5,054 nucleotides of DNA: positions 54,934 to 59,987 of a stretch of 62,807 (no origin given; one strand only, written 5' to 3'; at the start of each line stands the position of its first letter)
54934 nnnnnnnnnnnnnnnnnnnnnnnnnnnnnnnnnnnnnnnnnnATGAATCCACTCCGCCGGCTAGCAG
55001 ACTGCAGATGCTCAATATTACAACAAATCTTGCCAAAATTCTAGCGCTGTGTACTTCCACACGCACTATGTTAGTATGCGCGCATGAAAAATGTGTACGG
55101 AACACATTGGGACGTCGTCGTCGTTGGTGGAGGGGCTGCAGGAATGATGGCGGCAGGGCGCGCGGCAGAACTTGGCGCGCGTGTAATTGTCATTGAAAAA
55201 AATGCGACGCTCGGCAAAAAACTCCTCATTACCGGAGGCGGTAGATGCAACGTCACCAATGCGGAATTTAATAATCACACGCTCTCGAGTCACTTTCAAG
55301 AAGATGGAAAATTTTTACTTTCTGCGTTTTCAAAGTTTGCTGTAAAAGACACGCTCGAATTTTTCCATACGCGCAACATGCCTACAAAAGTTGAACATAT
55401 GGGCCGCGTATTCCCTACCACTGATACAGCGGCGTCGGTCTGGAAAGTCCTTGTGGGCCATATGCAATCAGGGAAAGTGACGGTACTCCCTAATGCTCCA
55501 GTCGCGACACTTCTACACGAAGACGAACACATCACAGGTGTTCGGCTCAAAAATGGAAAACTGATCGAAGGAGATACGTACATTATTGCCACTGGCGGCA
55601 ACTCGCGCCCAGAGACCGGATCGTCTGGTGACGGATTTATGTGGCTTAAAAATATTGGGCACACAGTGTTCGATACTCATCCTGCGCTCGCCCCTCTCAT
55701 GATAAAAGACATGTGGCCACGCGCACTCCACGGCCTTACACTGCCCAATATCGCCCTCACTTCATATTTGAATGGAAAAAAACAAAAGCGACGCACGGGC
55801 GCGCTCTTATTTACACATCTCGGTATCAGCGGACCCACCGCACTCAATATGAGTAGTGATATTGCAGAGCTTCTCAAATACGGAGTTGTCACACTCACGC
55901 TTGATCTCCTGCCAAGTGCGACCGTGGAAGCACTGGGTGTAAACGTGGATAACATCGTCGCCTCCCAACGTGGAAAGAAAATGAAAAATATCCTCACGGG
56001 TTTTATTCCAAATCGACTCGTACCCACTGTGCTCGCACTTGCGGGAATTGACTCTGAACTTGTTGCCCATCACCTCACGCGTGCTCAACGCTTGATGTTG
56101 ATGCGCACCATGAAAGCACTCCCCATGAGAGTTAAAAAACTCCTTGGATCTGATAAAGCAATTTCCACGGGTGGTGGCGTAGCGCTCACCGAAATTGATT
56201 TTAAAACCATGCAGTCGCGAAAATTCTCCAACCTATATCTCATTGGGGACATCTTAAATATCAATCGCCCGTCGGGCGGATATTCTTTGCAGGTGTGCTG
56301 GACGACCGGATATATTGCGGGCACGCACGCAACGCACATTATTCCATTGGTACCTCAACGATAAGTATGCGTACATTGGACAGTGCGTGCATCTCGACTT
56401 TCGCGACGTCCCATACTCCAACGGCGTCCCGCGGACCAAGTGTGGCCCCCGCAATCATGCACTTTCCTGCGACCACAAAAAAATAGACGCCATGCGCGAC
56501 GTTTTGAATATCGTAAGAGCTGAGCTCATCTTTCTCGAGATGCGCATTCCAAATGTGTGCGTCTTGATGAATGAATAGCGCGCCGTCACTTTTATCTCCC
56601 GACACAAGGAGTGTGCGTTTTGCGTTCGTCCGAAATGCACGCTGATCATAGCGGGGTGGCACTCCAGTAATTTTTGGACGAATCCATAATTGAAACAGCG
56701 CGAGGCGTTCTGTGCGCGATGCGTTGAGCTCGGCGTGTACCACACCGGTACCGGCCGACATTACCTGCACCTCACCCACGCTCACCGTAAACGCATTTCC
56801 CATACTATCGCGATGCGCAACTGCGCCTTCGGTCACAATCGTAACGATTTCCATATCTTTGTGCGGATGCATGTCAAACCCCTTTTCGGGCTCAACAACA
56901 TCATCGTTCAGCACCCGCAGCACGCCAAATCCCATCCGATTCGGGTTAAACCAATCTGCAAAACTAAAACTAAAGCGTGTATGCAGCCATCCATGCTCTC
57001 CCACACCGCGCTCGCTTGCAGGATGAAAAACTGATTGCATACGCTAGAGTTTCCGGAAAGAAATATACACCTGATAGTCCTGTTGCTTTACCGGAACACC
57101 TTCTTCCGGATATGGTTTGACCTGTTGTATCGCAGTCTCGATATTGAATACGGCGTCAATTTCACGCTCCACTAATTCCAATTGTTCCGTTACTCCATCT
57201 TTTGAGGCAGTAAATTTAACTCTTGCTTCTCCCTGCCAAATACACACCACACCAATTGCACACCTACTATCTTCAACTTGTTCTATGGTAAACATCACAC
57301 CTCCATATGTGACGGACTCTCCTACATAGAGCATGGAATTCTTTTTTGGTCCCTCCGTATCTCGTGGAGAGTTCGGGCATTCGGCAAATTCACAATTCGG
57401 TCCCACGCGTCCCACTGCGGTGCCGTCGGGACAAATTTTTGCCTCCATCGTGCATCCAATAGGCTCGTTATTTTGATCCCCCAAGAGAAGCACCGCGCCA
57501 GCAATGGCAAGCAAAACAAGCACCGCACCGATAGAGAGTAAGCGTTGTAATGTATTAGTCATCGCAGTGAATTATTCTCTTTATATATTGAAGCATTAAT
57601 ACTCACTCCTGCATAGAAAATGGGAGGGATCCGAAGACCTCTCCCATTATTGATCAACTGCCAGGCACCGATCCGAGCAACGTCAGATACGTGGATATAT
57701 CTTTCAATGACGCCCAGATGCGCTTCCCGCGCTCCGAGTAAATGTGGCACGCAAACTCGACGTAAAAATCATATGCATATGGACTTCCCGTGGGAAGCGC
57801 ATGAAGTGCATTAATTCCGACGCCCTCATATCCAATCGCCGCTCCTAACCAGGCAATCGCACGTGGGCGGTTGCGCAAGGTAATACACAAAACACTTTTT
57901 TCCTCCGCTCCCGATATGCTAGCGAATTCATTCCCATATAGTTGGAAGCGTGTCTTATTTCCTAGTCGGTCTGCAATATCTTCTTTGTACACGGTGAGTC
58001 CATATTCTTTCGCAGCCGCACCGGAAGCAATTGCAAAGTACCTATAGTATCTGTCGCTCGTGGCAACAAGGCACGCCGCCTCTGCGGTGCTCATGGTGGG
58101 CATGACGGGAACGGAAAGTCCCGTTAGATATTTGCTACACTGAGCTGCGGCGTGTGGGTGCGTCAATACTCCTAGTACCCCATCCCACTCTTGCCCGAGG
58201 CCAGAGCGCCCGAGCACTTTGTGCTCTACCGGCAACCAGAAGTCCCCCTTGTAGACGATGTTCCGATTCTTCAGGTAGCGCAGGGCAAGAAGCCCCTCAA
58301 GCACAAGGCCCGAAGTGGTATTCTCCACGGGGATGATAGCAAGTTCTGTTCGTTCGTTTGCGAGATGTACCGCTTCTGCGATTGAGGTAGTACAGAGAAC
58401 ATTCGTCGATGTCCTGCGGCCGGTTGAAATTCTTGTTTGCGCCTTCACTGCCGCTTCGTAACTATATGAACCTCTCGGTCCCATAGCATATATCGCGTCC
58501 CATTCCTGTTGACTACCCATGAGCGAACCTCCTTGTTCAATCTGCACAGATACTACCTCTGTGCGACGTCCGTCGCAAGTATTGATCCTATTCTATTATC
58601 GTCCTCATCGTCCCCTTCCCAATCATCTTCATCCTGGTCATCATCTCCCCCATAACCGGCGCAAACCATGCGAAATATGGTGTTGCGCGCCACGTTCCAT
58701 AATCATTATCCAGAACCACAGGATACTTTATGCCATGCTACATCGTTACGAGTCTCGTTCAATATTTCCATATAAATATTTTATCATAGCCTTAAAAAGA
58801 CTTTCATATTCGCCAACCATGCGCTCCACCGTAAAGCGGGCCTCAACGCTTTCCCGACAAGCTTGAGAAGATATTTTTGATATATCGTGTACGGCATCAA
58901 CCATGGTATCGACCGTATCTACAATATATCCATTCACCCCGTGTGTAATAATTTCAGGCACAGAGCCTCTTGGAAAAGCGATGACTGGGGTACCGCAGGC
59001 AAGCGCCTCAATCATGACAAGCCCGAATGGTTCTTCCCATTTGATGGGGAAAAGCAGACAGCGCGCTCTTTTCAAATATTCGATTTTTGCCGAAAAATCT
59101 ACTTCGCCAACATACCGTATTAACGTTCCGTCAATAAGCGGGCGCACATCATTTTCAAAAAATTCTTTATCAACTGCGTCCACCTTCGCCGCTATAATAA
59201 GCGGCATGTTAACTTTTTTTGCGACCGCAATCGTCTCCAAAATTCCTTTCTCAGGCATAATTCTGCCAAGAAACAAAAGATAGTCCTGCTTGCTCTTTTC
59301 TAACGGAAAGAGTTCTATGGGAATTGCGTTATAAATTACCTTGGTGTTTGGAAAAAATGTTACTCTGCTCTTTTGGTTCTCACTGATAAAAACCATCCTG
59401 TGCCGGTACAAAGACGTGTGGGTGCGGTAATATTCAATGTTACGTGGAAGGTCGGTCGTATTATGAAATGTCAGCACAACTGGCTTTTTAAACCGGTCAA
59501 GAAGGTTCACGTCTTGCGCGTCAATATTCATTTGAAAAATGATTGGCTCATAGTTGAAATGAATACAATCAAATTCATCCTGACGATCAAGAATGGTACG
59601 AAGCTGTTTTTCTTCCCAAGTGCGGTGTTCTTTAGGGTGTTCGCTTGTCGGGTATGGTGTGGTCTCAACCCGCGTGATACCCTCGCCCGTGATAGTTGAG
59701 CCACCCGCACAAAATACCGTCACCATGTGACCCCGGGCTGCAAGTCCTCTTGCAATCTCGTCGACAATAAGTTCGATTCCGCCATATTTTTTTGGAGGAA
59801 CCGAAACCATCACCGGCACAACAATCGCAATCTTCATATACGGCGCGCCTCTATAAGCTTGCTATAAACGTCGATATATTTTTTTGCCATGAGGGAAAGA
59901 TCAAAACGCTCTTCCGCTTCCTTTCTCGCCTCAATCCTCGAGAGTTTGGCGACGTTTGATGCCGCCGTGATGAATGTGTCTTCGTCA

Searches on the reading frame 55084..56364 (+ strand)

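Call 60: search_protein_families(library=pfam, proteins=[window:55084-56364:+], max_evalue=0.0001)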
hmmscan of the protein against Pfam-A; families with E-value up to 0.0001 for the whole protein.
window:55084-56364:+ (426 aa): 12 families
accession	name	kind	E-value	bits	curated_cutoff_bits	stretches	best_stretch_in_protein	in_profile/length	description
PF03486.20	HI0933_like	-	5.7e-77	258.9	50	1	10-414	2-243/244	HI0933-like protein Rossmann domain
PF22780.1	HI0933_like_1st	-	4.5e-30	105.1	27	1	199-361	1-165/165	HI0933-like protein barrel and H2TH domain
PF12831.13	FAD_oxidored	-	2.7e-13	50.4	27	1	10-171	1-145/416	FAD dependent oxidoreductase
PF00890.30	FAD_binding_2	-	2.8e-13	50.3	20.4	1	10-186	1-207/414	FAD binding domain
PF07992.20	Pyr_redox_2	-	7.1e-10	39.2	26.1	1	10-176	2-113/291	Pyridine nucleotide-disulphide oxidoreductase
PF01134.28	GIDA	-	1.4e-08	34.6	22.1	0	10-40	1-31/391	Glucose inhibited division protein A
PF01266.30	DAO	-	3e-08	34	27.9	1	10-44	1-35/353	FAD dependent oxidoreductase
PF00070.33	Pyr_redox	-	3.3e-07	31.2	22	0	11-44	2-35/82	Pyridine nucleotide-disulphide oxidoreductase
PF01262.27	AlaDh_PNT_C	-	2.3e-06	27.7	23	1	10-59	30-80/214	Alanine dehydrogenase/PNT, C-terminal domain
PF13450.12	NAD_binding_8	-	2.4e-05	25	21.9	1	13-44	1-32/68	NAD(P)-binding Rossmann-like domain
PF01494.25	FAD_binding_3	-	4.7e-05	23.2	22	0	10-46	3-39/349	FAD binding domain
PF04820.20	Trp_halogenase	-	0.0001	21.8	21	0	121-174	162-215/458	Tryptophan halogenase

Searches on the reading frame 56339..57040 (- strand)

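Call 60: search_protein_families(library=pfam, proteins=[window:56339-57040:-], max_evalue=0.0001)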
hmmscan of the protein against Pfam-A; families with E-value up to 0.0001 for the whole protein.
window:56339-57040:- (233 aa): 2 families
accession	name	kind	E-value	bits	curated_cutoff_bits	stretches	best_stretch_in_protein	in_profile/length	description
PF02678.22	Pirin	-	4.4e-33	113.9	26.1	1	11-120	6-108/108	Pirin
PF17954.7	Pirin_C_2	-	1.2e-19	70.7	22.9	1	144-230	1-86/86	Quercetinase C-terminal cupin domain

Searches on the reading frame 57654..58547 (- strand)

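Call 60: search_protein_families(library=pfam, proteins=[window:57654-58547:-], max_evalue=0.0001)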
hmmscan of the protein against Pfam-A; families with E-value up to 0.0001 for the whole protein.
window:57654-58547:- (297 aa): 1 family
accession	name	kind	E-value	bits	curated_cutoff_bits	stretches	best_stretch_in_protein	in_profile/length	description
PF00800.23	PDT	-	3e-33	115.6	25.2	1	20-205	2-177/181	Prephenate dehydratase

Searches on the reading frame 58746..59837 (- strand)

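Call 60: search_protein_families(library=pfam, proteins=[window:58746-59837:-], max_evalue=0.0001)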
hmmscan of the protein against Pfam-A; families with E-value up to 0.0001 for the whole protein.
window:58746-59837:- (363 aa): 5 families
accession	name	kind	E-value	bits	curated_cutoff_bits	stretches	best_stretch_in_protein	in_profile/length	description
PF00534.26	Glycos_transf_1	-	5.8e-24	85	26.4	1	180-320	11-156/172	Glycosyl transferases group 1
PF13692.12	Glyco_trans_1_4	-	4.9e-20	72.7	27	1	186-318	3-138/142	Glycosyl transferases group 1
PF13439.12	Glyco_transf_4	-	3.2e-16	60.3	28.5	1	18-175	1-169/170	Glycosyltransferase Family 4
PF13579.12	Glyco_trans_4_4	-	2.9e-09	37.9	29.7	1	19-131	1-107/158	Glycosyl transferase 4-like domain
PF20706.3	GT4-conflict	-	7e-05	22.4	26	0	255-287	279-310/385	Family 4 Glycosyltransferase in conflict systems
